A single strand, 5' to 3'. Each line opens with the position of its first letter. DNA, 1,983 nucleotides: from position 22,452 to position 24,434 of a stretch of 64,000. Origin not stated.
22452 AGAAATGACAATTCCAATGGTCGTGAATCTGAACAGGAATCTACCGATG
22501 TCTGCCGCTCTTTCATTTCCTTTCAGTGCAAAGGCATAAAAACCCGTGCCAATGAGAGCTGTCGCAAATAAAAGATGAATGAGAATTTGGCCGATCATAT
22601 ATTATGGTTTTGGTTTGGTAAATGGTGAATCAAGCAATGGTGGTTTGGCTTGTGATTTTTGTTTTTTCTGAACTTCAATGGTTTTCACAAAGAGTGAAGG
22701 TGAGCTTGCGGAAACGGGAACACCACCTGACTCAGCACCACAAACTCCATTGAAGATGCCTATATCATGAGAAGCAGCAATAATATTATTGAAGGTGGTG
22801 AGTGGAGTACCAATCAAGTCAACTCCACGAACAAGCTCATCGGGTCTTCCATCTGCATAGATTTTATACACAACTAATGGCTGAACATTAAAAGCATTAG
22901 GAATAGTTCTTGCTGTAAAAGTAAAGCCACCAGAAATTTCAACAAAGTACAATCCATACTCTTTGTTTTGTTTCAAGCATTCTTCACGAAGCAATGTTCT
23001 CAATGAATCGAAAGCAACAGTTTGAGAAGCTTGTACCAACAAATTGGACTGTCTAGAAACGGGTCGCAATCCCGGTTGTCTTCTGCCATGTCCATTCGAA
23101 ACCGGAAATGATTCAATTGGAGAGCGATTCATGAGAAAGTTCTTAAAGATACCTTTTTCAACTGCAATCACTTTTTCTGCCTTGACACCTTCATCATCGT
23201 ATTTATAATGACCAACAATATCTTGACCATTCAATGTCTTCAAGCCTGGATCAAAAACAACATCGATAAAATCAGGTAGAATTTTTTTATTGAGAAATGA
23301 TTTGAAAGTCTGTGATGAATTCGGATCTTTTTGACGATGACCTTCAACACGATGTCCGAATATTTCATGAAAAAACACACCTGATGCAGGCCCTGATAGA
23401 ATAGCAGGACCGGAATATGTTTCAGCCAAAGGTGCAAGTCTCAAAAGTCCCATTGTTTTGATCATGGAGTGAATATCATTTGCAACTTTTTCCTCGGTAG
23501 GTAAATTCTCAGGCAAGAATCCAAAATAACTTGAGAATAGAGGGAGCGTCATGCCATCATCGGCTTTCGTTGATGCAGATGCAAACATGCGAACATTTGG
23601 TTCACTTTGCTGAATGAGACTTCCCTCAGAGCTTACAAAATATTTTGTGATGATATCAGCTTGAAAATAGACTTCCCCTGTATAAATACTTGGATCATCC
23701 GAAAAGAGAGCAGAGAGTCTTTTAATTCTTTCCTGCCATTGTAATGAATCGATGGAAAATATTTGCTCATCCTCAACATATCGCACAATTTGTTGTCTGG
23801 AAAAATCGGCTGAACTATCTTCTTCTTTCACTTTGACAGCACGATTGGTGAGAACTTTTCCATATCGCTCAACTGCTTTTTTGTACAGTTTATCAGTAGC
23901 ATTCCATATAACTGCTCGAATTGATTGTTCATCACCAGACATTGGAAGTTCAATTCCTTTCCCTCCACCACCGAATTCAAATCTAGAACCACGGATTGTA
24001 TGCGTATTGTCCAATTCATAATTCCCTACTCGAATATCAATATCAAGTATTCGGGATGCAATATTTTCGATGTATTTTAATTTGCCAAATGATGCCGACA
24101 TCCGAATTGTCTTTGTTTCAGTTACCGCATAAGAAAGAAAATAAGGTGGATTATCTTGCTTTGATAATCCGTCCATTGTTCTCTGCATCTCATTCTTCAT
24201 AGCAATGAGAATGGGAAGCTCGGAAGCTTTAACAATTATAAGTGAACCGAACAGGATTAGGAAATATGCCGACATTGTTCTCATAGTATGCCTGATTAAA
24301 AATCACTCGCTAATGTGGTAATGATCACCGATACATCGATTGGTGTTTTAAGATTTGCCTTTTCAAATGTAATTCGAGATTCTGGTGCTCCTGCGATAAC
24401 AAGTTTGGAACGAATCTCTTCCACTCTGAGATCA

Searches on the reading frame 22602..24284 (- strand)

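Call 3: search_protein_families(library=pfam, proteins=[window:22602-24284:-])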
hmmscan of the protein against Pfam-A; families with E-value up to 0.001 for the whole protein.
window:22602-24284:- (560 aa): 1 family
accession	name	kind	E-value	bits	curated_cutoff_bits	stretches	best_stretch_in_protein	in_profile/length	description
PF19289.4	PmbA_TldD_3rd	-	8.8e-26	90.9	22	1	293-539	5-219/220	PmbA/TldA metallopeptidase C-terminal domain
